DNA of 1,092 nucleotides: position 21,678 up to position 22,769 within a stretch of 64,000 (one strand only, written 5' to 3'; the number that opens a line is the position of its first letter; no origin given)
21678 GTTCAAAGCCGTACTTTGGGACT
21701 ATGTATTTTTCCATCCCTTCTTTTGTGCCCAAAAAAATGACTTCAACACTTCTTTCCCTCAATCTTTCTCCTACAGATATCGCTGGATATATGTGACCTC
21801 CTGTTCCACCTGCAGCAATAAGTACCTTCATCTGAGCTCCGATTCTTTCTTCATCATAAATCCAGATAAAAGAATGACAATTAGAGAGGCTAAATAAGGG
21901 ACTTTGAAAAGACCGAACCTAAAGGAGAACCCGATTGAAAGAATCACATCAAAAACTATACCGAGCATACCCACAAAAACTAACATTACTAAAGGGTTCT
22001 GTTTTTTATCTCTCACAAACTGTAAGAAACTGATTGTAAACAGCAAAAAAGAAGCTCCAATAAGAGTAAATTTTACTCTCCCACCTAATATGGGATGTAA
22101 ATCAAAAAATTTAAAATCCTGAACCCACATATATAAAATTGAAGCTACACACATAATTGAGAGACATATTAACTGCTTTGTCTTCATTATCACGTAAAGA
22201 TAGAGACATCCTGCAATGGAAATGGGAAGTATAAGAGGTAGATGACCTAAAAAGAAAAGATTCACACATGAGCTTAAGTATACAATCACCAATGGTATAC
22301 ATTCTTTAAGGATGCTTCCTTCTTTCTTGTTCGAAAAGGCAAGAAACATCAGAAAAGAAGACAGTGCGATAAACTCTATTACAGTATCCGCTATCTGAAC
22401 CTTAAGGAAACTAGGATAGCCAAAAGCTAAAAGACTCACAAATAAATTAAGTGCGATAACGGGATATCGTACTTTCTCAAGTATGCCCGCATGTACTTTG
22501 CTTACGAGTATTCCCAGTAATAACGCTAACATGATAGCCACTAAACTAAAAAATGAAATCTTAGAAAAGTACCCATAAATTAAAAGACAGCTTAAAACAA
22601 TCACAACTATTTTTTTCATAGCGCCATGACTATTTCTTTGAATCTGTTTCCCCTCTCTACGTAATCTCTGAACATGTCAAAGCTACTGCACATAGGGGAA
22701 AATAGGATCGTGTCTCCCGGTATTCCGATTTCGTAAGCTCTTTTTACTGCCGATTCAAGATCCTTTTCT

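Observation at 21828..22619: The ftsW slot between murD and murG holds a 263-aa membrane protein with no recognisable SEDS motifs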

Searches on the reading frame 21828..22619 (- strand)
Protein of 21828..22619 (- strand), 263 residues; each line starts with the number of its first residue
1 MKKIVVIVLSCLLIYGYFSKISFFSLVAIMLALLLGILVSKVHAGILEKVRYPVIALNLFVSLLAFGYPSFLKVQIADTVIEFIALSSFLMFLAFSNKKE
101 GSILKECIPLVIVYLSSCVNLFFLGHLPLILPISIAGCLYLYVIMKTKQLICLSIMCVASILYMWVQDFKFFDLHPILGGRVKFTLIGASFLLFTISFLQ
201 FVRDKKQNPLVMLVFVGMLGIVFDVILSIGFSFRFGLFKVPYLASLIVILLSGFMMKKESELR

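Call 4: search_protein_families(library=pfam, proteins=[window:21828-22619:-], max_evalue=10)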
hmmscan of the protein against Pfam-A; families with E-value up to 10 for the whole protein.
window:21828-22619:- (263 aa): 0 families

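Call 5: search_protein_families(library=ncbifam, proteins=[window:21828-22619:-], max_evalue=10)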
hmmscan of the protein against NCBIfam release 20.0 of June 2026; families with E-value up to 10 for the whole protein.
window:21828-22619:- (263 aa): 2 families
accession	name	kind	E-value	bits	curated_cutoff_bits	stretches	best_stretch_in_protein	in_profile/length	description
NF010265.0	PRK13711.1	equivalog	1.4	9.1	164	1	198-251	12-64/115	P-type conjugative transfer protein TrbJ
NF047991.1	RP671aFamTckup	equivalog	1.8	8.7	120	1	182-206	38-62/80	RP671a family tick cell line-upregulated protein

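Call 6: find_homologous_proteins(query=window:21828-22619:-, max_evalue=0.01)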
Query window:21828-22619:- (263 aa): 2 proteins with E <= 0.01 among 5175 candidates.
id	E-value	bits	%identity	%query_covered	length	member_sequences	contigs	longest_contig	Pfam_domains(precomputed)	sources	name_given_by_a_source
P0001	2.1e-138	478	100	89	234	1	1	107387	-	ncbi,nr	ncbi:MAG: hypothetical protein N2513_02205 [Deltaproteobacteria bacterium]|nr:hypothetical protein [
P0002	1.8e-15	75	27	100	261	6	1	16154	-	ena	-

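Call 8: find_encoding_contigs(protein=P0002, flank=10000, max_places=4)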
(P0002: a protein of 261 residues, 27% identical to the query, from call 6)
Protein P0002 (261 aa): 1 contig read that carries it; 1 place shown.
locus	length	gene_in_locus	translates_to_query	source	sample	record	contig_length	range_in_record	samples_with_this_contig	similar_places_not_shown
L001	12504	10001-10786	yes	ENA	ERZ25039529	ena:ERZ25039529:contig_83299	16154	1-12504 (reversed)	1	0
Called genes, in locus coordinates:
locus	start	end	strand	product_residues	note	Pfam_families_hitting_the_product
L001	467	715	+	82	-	-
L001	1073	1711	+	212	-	PF00188:CAP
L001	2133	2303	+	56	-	PF02381:MraZ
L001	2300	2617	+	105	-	PF02381:MraZ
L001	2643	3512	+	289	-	PF01795:Methyltransf_5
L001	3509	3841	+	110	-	-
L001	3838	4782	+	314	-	-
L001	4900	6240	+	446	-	PF08245:Mur_ligase_M, PF02875:Mur_ligase_C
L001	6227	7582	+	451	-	PF01225:Mur_ligase, PF08245:Mur_ligase_M, PF02875:Mur_ligase_C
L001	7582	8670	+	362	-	PF00953:Glycos_transf_4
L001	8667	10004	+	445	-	PF21799:MurD-like_N, PF08245:Mur_ligase_M, PF02875:Mur_ligase_C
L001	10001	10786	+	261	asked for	-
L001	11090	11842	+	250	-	PF03033:Glyco_transf_28 (weak), PF04101:Glyco_tran_28_C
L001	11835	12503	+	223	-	?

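Call 13: search_solved_structures(query=A1, max_evalue=10, show_alignments=2)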
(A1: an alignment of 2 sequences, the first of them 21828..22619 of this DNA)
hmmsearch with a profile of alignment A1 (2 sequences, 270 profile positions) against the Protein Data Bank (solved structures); distinct sequences matched with E-value up to 10: 0.

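Call 14: search_protein_families(library=pfam, proteins=[P0002, L001:3838-4782:+, L001:3509-3841:+, L001:11090-11842:+], max_evalue=1)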
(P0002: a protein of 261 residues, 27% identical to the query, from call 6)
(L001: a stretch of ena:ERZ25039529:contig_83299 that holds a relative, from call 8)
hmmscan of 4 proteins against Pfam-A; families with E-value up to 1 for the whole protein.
P0002 (261 aa): 3 families
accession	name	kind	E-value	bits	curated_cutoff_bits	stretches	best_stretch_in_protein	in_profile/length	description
PF14248.12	DUF4345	-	0.025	15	26.5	1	6-49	52-95/119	Domain of unknown function (DUF4345)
PF07690.21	MFS_1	-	0.069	12.5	33.4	1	56-221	135-311/347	Major Facilitator Superfamily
PF23600.1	DUF7139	-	0.36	10.9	30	1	149-198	24-75/150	Domain of unknown function (DUF7139)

L001:3838-4782:+ (314 aa): 2 families
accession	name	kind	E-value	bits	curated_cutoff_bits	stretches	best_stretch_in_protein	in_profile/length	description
PF03793.24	PASTA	-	0.069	13.6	23.2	1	259-300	3-52/64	PASTA domain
PF02541.22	Ppx-GppA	-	0.33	10.8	27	1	108-210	133-223/285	Ppx/GppA phosphatase family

L001:3509-3841:+ (110 aa): 3 families
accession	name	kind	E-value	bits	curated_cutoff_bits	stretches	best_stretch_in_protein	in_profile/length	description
PF04999.18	FtsL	-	0.0089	16.5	22.9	1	32-109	15-95/97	Cell division protein FtsL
PF04977.20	DivIC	-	0.024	14.9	28.9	1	53-104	21-73/80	Septum formation initiator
PF05038.18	Cytochrom_B558a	-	0.11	12.5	25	1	7-70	82-144/184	Cytochrome Cytochrome b558 alpha-subunit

L001:11090-11842:+ (250 aa): 3 families
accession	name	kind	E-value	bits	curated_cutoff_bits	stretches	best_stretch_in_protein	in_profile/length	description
PF04101.22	Glyco_tran_28_C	-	4.3e-40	137.9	22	1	77-229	1-153/166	Glycosyltransferase family 28 C-terminal domain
PF03033.26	Glyco_transf_28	-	1.1e-06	29.2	26.2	1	2-38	102-138/139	Glycosyltransferase family 28 N-terminal domain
PF00201.24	UDPGT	-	0.008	15.5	19.5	1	152-220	345-409/499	UDP-glucoronosyl and UDP-glucosyl transferase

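Call 18: predict_structure(alignment_id=A1)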
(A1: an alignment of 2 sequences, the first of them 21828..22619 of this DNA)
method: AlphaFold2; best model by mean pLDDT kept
length: 263 residues; sequences in the alignment: 2
mean_pLDDT: 47.3   pTM: 0.34
mean pLDDT of the five models: 47.3, 46.2, 45.4, 42.8, 41.6
residues with pLDDT >= 90: 0; 70-90: 0; 50-70: 89; < 50: 174
segments of 3 or more residues with pLDDT < 50: 1-5, 8-22, 24-28, 30-48, 71-79, 97-101, 103-105, 122-125, 145-205, 228-246, 258-263
pLDDT, mean of each block of 10 residues (from residue 1): 47 46 48 46 47 52 51 48 52 51 50 51 49 53 47 46 41 34 42 47 50 52 50 39 49 49 36
secondary structure, 60 per line:
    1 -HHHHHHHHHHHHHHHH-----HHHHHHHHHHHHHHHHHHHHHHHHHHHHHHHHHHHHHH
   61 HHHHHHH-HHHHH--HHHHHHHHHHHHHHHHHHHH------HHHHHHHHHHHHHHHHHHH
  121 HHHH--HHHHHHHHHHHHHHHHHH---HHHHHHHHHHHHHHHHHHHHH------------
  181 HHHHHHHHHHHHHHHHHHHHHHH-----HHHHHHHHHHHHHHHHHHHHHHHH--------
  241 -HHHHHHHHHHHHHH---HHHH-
elements in order: H2-17 H23-67 H69-73 H76-95 H102-124 H127-144 H148-168 H181-203 H209-232 H242-255 H259-262

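Call 24: search_protein_representatives(alignment_id=A1)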
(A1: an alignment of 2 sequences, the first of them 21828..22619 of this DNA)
Query: 2 sequences, 270 profile positions. Proteins with E-value up to 0.001 (for the whole library): 43; up to 1e-10: 32; up to 1e-30: 19. The best 43 are listed.
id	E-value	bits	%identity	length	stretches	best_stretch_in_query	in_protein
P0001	1.1e-116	405.3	-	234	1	30-270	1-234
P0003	2.8e-61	223.7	-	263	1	1-269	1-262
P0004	3.7e-59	216.7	-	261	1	2-269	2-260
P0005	3.1e-57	210.4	-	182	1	82-270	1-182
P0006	3.1e-53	197.3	-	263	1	1-267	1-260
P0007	4.6e-53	196.7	-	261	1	1-265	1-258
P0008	1.8e-48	181.7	-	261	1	1-269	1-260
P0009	2.1e-47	178.2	-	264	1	2-267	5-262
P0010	6.7e-46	173.2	-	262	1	1-269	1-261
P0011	2.9e-43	164.6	-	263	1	1-269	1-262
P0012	5.2e-43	163.7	-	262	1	1-265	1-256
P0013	8.9e-42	159.7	-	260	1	1-267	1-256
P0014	3.8e-41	157.6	-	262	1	1-269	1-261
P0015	7.8e-39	150.1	-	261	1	1-265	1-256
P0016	2.5e-38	148.4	-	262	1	2-266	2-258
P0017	2.1e-34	135.5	-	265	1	1-266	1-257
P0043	4.8e-05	39.3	-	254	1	6-266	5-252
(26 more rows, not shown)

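Call 26: find_homologous_proteins(query=A2, max_evalue=0.001)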
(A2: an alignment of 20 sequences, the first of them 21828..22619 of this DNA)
Query A2 (20 sequences) (263 aa, profile of the alignment): 3 proteins with E <= 0.001 among 8000 candidates.
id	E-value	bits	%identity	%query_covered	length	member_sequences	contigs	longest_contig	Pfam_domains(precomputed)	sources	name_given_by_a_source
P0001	2.4e-74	268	100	89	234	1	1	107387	-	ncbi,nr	ncbi:MAG: hypothetical protein N2513_02205 [Deltaproteobacteria bacterium]|nr:hypothetical protein [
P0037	1.7e-62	229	27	46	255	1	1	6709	-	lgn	-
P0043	9.3e-57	210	26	81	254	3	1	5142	-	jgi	-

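Call 31: find_encoding_contigs(protein=P0003, flank=10000, max_places=3)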
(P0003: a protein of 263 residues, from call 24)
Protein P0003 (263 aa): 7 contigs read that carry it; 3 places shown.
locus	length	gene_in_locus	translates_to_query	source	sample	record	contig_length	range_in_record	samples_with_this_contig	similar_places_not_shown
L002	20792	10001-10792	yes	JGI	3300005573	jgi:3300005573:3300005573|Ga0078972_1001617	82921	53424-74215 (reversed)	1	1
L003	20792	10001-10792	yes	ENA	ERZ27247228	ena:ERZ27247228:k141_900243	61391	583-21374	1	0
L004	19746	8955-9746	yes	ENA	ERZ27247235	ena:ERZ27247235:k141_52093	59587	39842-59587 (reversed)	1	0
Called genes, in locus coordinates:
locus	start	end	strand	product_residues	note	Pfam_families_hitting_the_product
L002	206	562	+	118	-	PF13462:Thioredoxin_4, PF01323:DSBA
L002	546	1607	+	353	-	PF03150:CCP_MauG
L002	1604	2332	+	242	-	PF24859:FdhE_central (weak), PF24860:FdhE_C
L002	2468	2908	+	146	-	PF02381:MraZ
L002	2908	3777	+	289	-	PF01795:Methyltransf_5, PF13649:Methyltransf_25 (weak)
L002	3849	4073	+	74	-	-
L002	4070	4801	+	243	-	-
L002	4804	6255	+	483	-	PF08245:Mur_ligase_M, PF02875:Mur_ligase_C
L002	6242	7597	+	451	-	PF01225:Mur_ligase (weak), PF08245:Mur_ligase_M, PF02875:Mur_ligase_C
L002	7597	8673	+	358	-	PF00953:Glycos_transf_4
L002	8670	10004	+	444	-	PF21799:MurD-like_N, PF08245:Mur_ligase_M, PF02875:Mur_ligase_C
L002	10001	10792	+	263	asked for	-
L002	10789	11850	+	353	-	PF03033:Glyco_transf_28, PF04101:Glyco_tran_28_C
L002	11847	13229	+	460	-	PF01225:Mur_ligase, PF08245:Mur_ligase_M, PF02875:Mur_ligase_C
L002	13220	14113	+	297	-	PF01565:FAD_binding_4, PF02873:MurB_C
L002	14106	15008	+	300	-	PF01820:Dala_Dala_lig_N, PF01071:GARS_A (faint), PF02655:ATP-grasp_3, PF08443:RimK (weak), PF02222:ATP-grasp (weak), PF07478:Dala_Dala_lig_C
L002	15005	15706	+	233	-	PF08478:POTRA_1, PF03799:FtsQ_DivIB_C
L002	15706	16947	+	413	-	PF14450:FtsA, PF02491:SHS2_FTSA, PF11104:PilM_2 (weak), PF06723:MreB_Mbl, PF06277:EutA, PF14450:FtsA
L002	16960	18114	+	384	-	PF00091:Tubulin, PF12327:FtsZ_C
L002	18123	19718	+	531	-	PF19864:Radical_SAM_N2, PF04055:Radical_SAM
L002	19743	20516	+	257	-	-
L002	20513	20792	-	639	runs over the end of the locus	PF13426:PAS_9 (faint), PF00512:HisKA, PF02518:HATPase_c, PF23198:PDE8A_N (faint), PF00072:Response_reg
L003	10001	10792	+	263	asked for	-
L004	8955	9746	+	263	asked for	-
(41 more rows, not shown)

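Call 32: find_encoding_contigs(protein=P0010, flank=10000, max_places=1)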
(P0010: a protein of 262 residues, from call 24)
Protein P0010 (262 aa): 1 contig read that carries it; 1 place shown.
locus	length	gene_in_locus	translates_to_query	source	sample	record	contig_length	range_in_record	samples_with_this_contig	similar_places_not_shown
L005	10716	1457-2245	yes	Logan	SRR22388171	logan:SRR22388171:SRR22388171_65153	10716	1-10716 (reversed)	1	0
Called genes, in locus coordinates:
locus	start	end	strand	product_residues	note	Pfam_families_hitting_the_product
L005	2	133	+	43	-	?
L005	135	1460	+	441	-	PF21799:MurD-like_N, PF08245:Mur_ligase_M, PF02875:Mur_ligase_C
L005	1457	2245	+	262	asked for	-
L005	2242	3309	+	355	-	PF03033:Glyco_transf_28, PF04101:Glyco_tran_28_C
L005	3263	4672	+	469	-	PF01225:Mur_ligase, PF08245:Mur_ligase_M, PF02875:Mur_ligase_C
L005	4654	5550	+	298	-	PF01565:FAD_binding_4, PF02873:MurB_C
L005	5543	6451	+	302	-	PF01820:Dala_Dala_lig_N, PF02655:ATP-grasp_3, PF08443:RimK, PF02222:ATP-grasp, PF07478:Dala_Dala_lig_C, PF13535:ATP-grasp_4 (weak)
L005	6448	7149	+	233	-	PF08478:POTRA_1, PF03799:FtsQ_DivIB_C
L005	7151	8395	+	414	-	PF14450:FtsA, PF02491:SHS2_FTSA, PF11104:PilM_2 (weak), PF06723:MreB_Mbl, PF14450:FtsA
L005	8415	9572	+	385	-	PF00091:Tubulin, PF12327:FtsZ_C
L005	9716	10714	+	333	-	?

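Call 33: find_encoding_contigs(protein=P0017, flank=10000, max_places=1)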
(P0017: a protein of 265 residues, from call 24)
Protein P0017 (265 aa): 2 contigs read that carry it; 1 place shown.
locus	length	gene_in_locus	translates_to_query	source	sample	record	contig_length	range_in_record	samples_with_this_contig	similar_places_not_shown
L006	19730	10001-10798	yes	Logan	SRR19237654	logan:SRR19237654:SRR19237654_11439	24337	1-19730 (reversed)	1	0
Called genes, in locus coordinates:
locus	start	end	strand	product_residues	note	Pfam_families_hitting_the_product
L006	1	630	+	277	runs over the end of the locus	PF13507:GATase_5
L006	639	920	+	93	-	PF00216:Bac_DNA_binding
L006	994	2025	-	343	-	PF00850:Hist_deacetyl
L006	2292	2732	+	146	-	PF02381:MraZ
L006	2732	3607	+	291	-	PF01795:Methyltransf_5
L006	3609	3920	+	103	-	-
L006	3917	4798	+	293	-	-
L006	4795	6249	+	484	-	PF08245:Mur_ligase_M, PF02875:Mur_ligase_C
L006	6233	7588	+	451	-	PF01225:Mur_ligase, PF08245:Mur_ligase_M, PF02875:Mur_ligase_C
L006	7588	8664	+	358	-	PF00953:Glycos_transf_4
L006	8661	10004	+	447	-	PF02254:TrkA_N (faint), PF21799:MurD-like_N, PF08245:Mur_ligase_M, PF02875:Mur_ligase_C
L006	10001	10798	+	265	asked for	-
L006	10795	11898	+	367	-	PF03033:Glyco_transf_28, PF04101:Glyco_tran_28_C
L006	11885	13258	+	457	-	PF01225:Mur_ligase, PF08245:Mur_ligase_M, PF02875:Mur_ligase_C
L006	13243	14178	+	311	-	PF01565:FAD_binding_4, PF02873:MurB_C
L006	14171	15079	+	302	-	PF01820:Dala_Dala_lig_N, PF01071:GARS_A (faint), PF01820:Dala_Dala_lig_N, PF02655:ATP-grasp_3, PF02222:ATP-grasp, PF07478:Dala_Dala_lig_C, PF13535:ATP-grasp_4 (weak)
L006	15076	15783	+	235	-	PF08478:POTRA_1, PF03799:FtsQ_DivIB_C (weak)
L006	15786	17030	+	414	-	PF14450:FtsA, PF02491:SHS2_FTSA, PF06723:MreB_Mbl, PF11104:PilM_2 (weak), PF06277:EutA, PF14450:FtsA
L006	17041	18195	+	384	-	PF00091:Tubulin, PF12327:FtsZ_C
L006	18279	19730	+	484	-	?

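Call 34: find_encoding_contigs(protein=P0043, flank=10000, max_places=1)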
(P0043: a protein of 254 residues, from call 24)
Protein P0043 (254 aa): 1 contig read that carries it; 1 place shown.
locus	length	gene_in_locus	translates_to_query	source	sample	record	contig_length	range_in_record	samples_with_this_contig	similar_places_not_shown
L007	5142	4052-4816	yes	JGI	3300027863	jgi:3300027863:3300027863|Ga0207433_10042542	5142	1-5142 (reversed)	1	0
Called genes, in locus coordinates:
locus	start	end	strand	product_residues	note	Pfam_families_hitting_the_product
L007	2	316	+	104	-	?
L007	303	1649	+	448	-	PF01225:Mur_ligase (weak), PF08245:Mur_ligase_M, PF02875:Mur_ligase_C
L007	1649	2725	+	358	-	PF00953:Glycos_transf_4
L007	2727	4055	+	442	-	PF21799:MurD-like_N, PF08245:Mur_ligase_M, PF02875:Mur_ligase_C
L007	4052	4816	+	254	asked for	-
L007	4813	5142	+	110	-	?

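Call 36: find_related_loci(query=A4, collection=genome_contigs, flank=10000)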
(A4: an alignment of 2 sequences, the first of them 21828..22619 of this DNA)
Query A4 (263 aa) in genome_contigs; peptide patterns used: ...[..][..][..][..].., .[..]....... (x = any residue, [..] = any of these).
600 stretches matched a pattern, but none encodes a relative of the query by tblastn (E <= 1e-3).

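Call 51: predict_structure(alignment_id=A7)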
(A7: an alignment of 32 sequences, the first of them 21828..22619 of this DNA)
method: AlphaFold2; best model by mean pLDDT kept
length: 263 residues; sequences in the alignment: 32
mean_pLDDT: 90.0   pTM: 0.87
mean pLDDT of the five models: 90.0, 89.9, 76.6, 74.6, 71.0
residues with pLDDT >= 90: 170; 70-90: 81; 50-70: 11; < 50: 1
segments of 3 or more residues with pLDDT < 50: none
pLDDT, mean of each block of 10 residues (from residue 1): 90 91 89 90 87 96 92 83 95 85 92 97 94 97 94 98 95 78 93 95 82 94 94 88 86 78 48
secondary structure, 60 per line:
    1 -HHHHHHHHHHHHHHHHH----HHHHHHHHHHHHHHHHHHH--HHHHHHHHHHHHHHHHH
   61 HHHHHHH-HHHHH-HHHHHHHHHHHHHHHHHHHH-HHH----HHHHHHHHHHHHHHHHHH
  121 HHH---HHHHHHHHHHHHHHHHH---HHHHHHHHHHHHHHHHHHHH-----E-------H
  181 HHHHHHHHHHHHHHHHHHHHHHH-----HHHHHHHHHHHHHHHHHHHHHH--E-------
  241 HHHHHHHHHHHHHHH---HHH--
elements in order: H2-18 H23-41 H44-67 H69-73 H75-94 H103-123 H127-143 H147-166 H180-203 H209-230 H241-255
